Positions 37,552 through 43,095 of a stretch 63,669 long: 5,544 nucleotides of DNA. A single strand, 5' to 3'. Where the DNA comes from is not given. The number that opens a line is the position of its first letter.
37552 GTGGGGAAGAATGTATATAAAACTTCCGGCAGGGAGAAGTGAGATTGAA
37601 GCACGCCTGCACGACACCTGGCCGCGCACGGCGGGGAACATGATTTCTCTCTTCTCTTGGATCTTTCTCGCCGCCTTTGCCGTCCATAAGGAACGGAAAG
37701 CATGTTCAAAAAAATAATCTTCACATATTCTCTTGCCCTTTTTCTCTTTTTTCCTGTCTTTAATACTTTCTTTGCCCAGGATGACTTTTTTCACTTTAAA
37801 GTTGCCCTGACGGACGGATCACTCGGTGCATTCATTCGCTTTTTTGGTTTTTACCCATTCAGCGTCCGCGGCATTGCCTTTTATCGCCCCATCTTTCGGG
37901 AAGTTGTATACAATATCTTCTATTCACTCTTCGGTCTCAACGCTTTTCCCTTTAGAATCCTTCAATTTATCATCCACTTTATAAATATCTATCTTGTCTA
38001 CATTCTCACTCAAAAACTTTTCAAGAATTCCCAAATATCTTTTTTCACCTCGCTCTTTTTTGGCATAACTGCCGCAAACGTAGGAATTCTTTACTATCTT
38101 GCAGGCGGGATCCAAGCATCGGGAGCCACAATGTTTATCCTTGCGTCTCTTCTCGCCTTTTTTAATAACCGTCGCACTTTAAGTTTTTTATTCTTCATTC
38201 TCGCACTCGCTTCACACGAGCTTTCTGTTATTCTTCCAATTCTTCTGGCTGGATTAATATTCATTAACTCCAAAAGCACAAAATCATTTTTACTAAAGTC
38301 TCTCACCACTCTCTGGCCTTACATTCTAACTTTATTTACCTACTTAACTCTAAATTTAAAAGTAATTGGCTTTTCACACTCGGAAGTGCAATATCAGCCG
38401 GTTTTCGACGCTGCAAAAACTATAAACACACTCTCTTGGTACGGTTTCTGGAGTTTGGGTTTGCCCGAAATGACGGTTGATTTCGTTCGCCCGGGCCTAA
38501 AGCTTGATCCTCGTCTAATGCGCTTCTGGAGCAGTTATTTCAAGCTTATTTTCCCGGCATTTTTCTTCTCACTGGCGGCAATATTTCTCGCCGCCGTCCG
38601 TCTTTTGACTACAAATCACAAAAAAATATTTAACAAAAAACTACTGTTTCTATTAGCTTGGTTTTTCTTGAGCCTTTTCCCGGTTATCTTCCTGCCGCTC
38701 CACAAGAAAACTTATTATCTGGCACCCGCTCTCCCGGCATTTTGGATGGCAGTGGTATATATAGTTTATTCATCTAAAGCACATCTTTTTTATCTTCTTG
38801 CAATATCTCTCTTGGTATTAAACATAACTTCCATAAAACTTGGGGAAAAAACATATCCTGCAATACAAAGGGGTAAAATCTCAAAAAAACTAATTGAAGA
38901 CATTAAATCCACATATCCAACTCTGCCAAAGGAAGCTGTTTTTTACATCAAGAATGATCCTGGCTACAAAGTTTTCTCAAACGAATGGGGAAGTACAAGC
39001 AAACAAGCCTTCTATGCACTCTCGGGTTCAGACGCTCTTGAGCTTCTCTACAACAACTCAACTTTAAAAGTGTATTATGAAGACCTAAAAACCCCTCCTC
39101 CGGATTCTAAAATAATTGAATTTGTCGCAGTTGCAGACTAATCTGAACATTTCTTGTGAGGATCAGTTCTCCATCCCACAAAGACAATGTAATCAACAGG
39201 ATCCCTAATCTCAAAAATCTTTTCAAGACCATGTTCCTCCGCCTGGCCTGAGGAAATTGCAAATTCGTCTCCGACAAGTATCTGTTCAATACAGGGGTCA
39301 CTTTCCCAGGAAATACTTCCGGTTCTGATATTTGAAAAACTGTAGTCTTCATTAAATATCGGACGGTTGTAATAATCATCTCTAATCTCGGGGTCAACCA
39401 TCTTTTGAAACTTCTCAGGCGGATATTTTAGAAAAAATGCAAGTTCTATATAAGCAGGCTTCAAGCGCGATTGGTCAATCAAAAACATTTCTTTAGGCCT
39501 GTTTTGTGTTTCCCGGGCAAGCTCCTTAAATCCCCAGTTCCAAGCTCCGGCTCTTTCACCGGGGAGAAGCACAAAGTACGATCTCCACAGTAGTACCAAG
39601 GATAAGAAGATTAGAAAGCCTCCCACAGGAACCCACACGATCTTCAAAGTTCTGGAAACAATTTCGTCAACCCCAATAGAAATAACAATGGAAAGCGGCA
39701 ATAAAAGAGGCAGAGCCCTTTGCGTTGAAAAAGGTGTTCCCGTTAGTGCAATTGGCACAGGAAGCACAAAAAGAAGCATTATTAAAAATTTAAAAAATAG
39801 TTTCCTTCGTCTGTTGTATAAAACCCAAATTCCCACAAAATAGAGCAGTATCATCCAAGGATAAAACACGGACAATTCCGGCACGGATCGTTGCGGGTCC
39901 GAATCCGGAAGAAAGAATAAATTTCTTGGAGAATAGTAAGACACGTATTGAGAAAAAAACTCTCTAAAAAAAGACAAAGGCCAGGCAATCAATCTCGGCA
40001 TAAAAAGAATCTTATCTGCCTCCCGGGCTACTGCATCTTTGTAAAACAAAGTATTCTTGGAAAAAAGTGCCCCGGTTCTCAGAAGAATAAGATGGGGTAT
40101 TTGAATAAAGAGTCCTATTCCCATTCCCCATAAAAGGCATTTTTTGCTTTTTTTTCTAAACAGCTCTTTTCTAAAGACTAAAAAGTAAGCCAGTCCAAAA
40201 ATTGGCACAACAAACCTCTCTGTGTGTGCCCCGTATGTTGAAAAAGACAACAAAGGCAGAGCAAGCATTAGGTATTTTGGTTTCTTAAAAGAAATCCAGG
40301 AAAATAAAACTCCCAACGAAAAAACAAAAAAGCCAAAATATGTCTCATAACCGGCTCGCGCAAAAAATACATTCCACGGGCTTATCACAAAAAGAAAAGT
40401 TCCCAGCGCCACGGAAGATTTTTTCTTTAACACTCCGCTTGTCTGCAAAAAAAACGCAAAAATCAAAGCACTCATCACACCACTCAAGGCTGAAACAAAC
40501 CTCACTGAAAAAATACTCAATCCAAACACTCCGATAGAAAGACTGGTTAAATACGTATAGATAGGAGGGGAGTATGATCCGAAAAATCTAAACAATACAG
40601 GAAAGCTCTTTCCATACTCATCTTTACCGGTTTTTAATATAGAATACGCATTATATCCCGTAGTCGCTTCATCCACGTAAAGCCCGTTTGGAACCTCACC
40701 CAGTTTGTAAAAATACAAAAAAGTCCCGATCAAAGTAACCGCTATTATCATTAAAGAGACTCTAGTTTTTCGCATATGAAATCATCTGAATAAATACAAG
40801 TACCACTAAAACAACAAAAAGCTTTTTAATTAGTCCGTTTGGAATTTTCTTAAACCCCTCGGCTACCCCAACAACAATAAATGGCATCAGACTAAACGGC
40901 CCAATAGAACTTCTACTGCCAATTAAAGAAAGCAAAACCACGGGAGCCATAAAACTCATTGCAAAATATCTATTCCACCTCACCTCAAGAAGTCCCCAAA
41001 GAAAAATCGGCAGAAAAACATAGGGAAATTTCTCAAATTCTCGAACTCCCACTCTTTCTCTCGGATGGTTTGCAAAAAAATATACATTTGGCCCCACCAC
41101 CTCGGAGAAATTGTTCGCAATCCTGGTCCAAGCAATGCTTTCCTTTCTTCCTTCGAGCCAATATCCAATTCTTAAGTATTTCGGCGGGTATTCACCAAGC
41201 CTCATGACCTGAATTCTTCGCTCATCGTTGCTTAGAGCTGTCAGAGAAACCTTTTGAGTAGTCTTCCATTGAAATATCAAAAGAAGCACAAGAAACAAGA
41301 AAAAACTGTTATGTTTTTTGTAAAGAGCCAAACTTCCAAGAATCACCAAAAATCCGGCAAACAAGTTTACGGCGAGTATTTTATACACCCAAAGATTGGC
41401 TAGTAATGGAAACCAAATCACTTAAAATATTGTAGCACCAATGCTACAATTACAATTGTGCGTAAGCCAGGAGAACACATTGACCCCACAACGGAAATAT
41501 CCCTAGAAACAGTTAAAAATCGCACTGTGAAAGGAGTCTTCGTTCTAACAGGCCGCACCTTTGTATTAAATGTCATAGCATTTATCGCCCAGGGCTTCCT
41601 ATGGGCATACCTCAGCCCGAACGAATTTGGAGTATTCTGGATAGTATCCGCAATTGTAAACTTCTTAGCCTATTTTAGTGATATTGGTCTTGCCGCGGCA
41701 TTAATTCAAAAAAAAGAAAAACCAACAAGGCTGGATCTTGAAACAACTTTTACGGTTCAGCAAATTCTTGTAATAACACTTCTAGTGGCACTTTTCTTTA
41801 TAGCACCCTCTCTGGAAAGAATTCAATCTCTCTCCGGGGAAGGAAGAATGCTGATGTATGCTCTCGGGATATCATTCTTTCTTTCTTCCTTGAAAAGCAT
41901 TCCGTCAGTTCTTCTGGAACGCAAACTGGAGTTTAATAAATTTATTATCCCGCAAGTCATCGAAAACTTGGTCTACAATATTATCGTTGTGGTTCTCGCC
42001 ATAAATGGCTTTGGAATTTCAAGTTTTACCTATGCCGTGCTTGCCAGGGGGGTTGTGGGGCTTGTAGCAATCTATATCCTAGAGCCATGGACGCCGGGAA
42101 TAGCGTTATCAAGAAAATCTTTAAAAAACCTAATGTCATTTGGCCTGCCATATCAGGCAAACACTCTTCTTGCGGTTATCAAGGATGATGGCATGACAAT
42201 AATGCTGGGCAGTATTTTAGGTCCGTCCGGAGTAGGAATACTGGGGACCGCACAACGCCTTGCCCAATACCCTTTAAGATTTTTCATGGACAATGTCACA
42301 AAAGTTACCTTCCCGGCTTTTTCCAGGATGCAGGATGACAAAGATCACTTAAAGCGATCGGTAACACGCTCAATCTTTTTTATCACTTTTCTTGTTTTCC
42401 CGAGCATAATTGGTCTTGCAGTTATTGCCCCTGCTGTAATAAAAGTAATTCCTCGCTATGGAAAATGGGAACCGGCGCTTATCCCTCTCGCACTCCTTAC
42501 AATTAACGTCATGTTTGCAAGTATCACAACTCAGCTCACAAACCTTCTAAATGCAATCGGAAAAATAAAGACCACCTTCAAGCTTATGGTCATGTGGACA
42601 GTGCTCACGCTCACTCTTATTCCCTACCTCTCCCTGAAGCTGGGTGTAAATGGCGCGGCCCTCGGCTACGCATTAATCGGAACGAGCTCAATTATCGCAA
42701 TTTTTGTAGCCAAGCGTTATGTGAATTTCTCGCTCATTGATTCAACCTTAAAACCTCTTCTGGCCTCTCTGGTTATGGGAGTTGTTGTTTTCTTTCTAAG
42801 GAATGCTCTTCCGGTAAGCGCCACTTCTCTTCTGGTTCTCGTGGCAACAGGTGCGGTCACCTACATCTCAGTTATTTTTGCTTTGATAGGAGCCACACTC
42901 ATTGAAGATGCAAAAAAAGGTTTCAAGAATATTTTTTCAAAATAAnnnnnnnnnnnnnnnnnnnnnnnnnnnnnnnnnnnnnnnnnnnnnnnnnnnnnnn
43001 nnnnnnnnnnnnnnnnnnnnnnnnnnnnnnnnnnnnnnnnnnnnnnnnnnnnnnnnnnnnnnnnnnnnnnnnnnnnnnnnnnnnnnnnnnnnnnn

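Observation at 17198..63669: About 46-kb multi-GT-C surface glycosylation island: about 20 lipid-donor transferases served by four donor synthases and one GtrA domain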

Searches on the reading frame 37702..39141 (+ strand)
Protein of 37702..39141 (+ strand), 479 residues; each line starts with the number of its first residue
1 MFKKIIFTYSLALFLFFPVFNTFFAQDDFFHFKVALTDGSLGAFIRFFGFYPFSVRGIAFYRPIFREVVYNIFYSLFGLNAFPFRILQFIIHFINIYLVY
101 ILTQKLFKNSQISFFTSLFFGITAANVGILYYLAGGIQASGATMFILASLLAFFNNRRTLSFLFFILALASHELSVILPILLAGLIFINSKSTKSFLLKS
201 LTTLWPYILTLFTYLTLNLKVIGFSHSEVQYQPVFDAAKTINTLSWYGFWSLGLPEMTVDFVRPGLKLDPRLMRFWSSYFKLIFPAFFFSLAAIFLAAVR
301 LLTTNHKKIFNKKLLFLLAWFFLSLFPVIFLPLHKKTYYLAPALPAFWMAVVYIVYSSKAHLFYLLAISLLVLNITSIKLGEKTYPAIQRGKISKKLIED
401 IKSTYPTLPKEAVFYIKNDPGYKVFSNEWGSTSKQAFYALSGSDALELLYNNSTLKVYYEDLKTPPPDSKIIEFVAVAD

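Call 4: search_protein_families(library=pfam, proteins=[window:37702-39141:+], max_evalue=0.01)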
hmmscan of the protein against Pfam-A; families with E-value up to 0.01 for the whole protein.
window:37702-39141:+ (479 aa): 1 family
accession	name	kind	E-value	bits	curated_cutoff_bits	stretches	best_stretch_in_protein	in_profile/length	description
PF14897.12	EpsG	-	0.00039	20.1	30.1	1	67-211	47-188/326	EpsG family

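Call 22: search_protein_families(library=ncbifam, proteins=[window:37702-39141:+], max_evalue=0.01)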
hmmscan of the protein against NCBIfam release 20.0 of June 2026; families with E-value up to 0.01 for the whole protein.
window:37702-39141:+ (479 aa): 0 families

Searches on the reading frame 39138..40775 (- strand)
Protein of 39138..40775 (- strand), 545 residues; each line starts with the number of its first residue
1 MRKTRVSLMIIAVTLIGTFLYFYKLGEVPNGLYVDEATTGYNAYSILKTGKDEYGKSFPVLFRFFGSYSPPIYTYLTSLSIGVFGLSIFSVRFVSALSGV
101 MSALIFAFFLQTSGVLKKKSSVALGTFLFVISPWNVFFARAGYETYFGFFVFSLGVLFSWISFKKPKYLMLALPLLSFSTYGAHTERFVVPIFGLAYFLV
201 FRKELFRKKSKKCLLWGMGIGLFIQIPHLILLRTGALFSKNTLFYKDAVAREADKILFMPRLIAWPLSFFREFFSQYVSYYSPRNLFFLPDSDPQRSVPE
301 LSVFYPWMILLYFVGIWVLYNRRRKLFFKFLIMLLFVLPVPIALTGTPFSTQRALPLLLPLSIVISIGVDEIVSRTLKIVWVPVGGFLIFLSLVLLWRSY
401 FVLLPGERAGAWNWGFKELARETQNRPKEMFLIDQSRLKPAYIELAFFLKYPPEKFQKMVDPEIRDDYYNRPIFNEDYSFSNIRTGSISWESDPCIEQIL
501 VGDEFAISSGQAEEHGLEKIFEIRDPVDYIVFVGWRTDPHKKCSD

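Call 4: search_protein_families(library=pfam, proteins=[window:39138-40775:-], max_evalue=0.01)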
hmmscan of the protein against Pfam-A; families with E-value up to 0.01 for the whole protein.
window:39138-40775:- (545 aa): 1 family
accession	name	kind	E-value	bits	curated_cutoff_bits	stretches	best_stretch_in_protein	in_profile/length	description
PF13231.12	PMT_2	-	1.1e-05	26.1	26.1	1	70-230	3-159/160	Dolichyl-phosphate-mannose-protein mannosyltransferase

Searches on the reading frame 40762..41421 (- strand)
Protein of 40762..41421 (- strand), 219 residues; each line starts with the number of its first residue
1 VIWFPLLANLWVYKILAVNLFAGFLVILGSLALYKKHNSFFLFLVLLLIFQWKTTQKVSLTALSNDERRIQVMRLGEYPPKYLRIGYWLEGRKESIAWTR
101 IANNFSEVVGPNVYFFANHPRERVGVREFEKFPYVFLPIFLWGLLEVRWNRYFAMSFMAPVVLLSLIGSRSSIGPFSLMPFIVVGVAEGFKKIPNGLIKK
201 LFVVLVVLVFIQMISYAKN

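Call 4: search_protein_families(library=pfam, proteins=[window:40762-41421:-], max_evalue=0.01)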
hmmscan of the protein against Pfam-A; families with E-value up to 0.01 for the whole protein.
window:40762-41421:- (219 aa): 0 families

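Call 22: search_protein_families(library=ncbifam, proteins=[window:40762-41421:-], max_evalue=0.01)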
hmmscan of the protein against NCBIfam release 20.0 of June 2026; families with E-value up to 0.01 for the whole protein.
window:40762-41421:- (219 aa): 0 families

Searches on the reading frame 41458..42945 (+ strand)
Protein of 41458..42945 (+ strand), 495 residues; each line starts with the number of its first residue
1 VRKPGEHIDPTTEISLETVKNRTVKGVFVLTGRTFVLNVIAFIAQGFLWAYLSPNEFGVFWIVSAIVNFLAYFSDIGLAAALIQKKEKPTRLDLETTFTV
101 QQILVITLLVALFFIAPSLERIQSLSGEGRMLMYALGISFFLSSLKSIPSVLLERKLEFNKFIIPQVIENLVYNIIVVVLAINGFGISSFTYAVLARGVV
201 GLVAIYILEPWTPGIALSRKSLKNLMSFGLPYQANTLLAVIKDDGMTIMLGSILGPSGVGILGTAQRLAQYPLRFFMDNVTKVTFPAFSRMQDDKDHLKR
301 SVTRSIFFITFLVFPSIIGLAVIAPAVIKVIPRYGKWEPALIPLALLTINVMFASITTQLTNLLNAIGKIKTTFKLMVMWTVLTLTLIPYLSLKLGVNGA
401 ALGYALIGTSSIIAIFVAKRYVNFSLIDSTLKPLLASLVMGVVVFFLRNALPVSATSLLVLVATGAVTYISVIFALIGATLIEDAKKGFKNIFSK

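Call 4: search_protein_families(library=pfam, proteins=[window:41458-42945:+], max_evalue=0.01)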
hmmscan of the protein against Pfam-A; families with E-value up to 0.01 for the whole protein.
window:41458-42945:+ (495 aa): 3 families
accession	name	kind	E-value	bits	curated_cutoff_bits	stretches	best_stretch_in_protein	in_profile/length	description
PF13440.11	Polysacc_synt_3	-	6e-58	196.8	23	1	52-331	6-283/293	Polysaccharide biosynthesis protein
PF01943.22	Polysacc_synt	-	3.4e-25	89.4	28.2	1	24-292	2-274/274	Polysaccharide biosynthesis protein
PF03023.19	MurJ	-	2.6e-08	33.4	27.4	1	113-450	75-435/451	Lipid II flippase MurJ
